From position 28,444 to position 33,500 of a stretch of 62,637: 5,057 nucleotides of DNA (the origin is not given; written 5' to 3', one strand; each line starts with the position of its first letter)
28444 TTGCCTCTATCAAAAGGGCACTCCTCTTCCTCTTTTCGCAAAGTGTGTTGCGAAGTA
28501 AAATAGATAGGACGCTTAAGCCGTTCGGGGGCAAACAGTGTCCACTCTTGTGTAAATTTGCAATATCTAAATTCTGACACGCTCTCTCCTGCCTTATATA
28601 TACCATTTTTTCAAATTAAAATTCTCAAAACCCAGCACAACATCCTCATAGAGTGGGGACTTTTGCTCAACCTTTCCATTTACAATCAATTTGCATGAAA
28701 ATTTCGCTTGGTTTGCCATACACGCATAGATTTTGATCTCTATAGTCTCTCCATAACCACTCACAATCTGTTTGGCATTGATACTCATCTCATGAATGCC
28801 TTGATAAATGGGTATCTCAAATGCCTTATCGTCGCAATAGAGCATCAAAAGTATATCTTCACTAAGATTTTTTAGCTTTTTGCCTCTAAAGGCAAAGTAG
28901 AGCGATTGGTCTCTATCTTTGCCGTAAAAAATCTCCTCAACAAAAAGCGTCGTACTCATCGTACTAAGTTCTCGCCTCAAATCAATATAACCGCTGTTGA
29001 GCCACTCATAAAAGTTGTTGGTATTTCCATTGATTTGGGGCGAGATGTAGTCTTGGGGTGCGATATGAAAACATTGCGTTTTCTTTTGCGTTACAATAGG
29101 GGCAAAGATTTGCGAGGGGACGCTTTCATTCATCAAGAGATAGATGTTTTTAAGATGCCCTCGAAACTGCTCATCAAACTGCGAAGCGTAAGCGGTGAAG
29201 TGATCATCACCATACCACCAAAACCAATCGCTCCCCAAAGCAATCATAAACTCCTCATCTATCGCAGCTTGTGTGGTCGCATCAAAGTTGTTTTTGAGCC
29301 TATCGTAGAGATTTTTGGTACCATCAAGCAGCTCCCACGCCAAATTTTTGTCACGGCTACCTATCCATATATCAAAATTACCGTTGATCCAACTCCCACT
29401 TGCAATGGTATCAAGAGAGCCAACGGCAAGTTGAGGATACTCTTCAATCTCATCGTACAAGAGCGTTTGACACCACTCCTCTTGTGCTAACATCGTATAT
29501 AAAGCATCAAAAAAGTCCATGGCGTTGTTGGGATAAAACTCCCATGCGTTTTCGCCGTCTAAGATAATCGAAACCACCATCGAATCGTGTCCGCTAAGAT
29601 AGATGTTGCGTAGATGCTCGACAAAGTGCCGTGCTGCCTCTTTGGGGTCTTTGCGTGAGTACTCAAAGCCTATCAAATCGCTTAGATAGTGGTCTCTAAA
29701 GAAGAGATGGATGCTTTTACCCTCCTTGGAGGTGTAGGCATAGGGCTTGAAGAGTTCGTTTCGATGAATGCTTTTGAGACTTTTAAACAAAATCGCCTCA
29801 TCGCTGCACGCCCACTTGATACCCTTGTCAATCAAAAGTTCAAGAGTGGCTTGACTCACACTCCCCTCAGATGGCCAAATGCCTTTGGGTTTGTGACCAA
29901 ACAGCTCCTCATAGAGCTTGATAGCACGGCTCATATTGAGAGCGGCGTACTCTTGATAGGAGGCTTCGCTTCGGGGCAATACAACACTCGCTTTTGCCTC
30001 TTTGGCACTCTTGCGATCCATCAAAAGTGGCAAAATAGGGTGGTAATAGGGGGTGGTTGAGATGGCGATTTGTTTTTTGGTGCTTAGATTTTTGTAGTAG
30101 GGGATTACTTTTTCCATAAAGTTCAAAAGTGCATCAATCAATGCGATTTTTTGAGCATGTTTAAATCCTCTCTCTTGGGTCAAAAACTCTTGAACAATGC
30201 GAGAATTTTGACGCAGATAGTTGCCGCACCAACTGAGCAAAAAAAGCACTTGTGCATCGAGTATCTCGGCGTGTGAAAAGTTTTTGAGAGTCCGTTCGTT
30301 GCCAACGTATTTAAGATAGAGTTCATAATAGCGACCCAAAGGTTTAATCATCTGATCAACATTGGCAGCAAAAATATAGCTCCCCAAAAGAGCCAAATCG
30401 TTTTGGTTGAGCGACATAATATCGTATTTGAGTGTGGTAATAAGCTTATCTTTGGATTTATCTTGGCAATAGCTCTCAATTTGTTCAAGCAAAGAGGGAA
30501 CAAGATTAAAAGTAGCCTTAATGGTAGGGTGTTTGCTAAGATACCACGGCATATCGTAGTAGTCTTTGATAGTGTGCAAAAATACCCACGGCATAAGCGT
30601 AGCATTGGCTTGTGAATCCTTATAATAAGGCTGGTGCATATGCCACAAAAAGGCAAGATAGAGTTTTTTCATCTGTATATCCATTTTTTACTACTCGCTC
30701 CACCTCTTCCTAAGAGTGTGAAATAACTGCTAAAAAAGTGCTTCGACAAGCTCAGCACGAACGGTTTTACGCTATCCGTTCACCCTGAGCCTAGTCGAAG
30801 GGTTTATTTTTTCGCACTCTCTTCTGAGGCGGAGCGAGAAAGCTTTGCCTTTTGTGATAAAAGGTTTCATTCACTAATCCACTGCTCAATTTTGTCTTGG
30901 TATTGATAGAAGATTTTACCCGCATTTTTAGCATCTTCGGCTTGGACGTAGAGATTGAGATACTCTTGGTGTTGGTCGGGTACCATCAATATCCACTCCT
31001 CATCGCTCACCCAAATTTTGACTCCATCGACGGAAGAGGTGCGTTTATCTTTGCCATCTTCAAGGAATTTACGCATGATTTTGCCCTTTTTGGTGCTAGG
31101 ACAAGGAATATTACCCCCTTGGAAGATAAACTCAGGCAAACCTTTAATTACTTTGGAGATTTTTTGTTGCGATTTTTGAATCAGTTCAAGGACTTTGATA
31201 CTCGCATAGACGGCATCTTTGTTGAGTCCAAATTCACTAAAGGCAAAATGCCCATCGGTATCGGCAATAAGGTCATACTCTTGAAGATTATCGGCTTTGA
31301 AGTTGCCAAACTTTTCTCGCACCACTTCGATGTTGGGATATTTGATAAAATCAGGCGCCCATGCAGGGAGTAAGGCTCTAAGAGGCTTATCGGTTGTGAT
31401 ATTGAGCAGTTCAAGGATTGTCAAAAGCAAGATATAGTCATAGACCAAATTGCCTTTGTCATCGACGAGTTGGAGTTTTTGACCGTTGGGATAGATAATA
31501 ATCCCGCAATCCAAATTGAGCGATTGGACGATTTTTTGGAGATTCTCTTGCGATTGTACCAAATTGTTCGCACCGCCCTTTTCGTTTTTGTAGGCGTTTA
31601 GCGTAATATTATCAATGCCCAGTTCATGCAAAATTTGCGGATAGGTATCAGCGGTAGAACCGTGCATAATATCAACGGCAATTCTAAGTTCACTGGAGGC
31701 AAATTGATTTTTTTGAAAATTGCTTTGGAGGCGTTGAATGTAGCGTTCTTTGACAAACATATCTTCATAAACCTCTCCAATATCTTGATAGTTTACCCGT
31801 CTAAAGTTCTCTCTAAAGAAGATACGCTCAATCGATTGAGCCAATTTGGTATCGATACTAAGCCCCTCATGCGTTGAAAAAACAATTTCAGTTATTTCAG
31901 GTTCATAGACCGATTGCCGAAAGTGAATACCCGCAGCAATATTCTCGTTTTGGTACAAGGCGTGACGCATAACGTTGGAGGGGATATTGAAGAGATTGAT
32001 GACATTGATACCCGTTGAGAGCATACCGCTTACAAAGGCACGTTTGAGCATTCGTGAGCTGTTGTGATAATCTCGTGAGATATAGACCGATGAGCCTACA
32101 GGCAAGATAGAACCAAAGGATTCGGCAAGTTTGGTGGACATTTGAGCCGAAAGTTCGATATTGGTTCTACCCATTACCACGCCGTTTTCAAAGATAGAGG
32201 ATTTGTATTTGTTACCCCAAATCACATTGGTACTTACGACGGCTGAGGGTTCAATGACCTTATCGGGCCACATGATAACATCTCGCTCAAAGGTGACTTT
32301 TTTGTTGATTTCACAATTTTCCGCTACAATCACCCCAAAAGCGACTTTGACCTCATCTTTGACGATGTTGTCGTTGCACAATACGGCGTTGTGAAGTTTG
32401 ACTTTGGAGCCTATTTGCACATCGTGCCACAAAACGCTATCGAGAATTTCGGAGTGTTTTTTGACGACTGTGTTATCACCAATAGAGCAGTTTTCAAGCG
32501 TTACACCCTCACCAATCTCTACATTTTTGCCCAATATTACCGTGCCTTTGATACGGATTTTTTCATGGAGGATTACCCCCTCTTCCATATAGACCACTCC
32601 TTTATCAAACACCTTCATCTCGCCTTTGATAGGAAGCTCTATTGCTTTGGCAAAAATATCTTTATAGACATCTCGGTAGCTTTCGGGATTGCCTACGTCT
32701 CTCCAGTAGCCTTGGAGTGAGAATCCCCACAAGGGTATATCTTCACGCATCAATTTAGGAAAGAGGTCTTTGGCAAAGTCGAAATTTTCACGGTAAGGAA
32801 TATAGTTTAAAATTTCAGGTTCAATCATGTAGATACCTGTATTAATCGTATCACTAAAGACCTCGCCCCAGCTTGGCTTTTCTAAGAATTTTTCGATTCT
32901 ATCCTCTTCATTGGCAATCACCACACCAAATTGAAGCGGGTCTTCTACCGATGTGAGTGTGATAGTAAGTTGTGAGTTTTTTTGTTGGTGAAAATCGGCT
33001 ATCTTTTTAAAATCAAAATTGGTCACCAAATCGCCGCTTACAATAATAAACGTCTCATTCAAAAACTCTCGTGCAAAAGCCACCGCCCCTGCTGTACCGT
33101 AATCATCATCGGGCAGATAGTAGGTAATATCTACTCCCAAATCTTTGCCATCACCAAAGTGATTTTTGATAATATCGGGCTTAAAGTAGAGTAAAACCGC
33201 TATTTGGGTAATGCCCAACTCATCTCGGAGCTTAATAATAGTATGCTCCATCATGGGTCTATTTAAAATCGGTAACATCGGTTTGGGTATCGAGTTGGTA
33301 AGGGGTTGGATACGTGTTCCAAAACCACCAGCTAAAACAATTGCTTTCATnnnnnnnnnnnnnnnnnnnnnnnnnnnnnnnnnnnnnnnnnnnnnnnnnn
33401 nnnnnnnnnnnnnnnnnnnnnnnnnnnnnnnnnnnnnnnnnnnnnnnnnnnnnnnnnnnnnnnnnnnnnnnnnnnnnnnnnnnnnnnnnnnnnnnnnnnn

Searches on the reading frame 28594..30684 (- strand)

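Call 15: search_protein_families(library=ncbifam, proteins=[window:28594-30684:-])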
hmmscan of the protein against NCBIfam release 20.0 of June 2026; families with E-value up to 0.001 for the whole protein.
window:28594-30684:- (696 aa): 0 families

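Call 68: search_protein_families(library=pfam, proteins=[window:28594-30684:-], max_evalue=0.00001)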
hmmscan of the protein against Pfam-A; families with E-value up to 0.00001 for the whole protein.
window:28594-30684:- (696 aa): 1 family
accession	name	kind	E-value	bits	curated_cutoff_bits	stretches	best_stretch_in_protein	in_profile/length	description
PF03065.20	Glyco_hydro_57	-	1.4e-56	192.4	21.2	1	11-414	1-279/291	Glycosyl hydrolase family 57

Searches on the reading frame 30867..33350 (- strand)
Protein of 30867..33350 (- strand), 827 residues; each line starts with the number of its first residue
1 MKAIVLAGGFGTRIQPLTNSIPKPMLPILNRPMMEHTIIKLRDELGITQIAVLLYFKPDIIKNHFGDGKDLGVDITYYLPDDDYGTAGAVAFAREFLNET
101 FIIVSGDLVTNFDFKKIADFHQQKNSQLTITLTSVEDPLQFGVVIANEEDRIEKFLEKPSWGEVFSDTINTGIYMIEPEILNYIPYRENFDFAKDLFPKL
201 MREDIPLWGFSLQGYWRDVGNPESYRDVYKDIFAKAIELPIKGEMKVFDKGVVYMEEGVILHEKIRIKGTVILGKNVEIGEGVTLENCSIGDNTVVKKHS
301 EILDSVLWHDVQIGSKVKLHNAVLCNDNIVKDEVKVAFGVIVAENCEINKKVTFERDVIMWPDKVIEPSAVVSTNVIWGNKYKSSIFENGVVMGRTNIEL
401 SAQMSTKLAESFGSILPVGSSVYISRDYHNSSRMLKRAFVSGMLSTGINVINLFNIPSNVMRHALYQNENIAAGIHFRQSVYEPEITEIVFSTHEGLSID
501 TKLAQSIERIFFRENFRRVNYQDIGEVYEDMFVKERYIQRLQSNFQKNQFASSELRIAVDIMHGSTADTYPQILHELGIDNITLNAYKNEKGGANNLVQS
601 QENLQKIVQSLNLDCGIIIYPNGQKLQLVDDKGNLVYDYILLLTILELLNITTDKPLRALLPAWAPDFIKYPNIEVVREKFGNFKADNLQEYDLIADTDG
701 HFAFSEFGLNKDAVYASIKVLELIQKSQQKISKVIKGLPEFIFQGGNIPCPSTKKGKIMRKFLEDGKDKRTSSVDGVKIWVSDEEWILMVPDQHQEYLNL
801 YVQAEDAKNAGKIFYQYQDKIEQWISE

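Call 15: search_protein_families(library=ncbifam, proteins=[window:30867-33350:-])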
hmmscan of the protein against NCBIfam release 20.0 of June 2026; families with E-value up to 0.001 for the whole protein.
window:30867-33350:- (827 aa): 42 families (the best 25 are shown)
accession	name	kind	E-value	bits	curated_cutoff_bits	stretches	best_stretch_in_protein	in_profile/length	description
NF052502.1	man1P_GTase_Rv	exception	3.8e-67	226.6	440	1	2-349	2-343/352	mannose-1-phosphate guanylyltransferase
TIGR03992.1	Arch_glmU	subfamily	1.3e-59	202.1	292.1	1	1-316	1-313/393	bifunctional sugar-1-phosphate nucleotidylyltransferase/acetyltransferase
TIGR03990.1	Arch_GlmM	equivalog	3e-51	174.7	439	1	393-820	10-443/444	phosphoglucosamine mutase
TIGR01208.1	rmlA_long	equivalog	2.3e-48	164.9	320.25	1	2-335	1-336/353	glucose-1-phosphate thymidylyltransferase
NF041173.1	Sug_nt_acttase_Thmprot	equivalog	1.4e-38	132.9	600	1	1-327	1-324/405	bifunctional sugar-1-phosphate nucleotidylyltransferase/acetyltransferase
NF003670.0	PRK05293.1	equivalog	3.1e-38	131.7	470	1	3-337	7-359/382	glucose-1-phosphate adenylyltransferase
TIGR02091.1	glgC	equivalog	2.7e-35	122.1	424.9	1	2-336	2-362/364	glucose-1-phosphate adenylyltransferase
TIGR01173.1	glmU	equivalog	2.2e-31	109.2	366.85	2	1-182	1-178/452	bifunctional UDP-N-acetylglucosamine diphosphorylase/glucosamine-1-phosphate N-acetyltransferase GlmU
NF049965.1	GlMnHpPGnyltfHddC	equivalog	8.2e-30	104.1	300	1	1-229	1-218/221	D-glycero-D-manno-heptose 1-phosphate guanosyltransferase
NF041313.1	UDPGP_AglF_Halo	equivalog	3.9e-28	98.5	400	1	1-183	1-181/234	UTP--glucose-1-phosphate uridylyltransferase AglF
NF010934.1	PRK14354.1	equivalog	4.6e-28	97.9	450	2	3-181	2-177/447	bifunctional UDP-N-acetylglucosamine diphosphorylase/glucosamine-1-phosphate N-acetyltransferase GlmU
NF045761.1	NAMPUrTaseMurU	equivalog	2.8e-27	96.1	250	1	1-226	1-221/226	N-acetylmuramate alpha-1-phosphate uridylyltransferase MurU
TIGR01455.1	glmM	equivalog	3.1e-27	95.4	447.55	1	392-739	6-365/442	phosphoglucosamine mutase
TIGR02623.1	G1P_cyt_trans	equivalog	6.2e-26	91.4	300.25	2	86-218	106-231/255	glucose-1-phosphate cytidylyltransferase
NF010935.0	PRK14355.1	equivalog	5.9e-25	87.8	718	2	2-182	5-184/459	bifunctional UDP-N-acetylglucosamine diphosphorylase/glucosamine-1-phosphate N-acetyltransferase GlmU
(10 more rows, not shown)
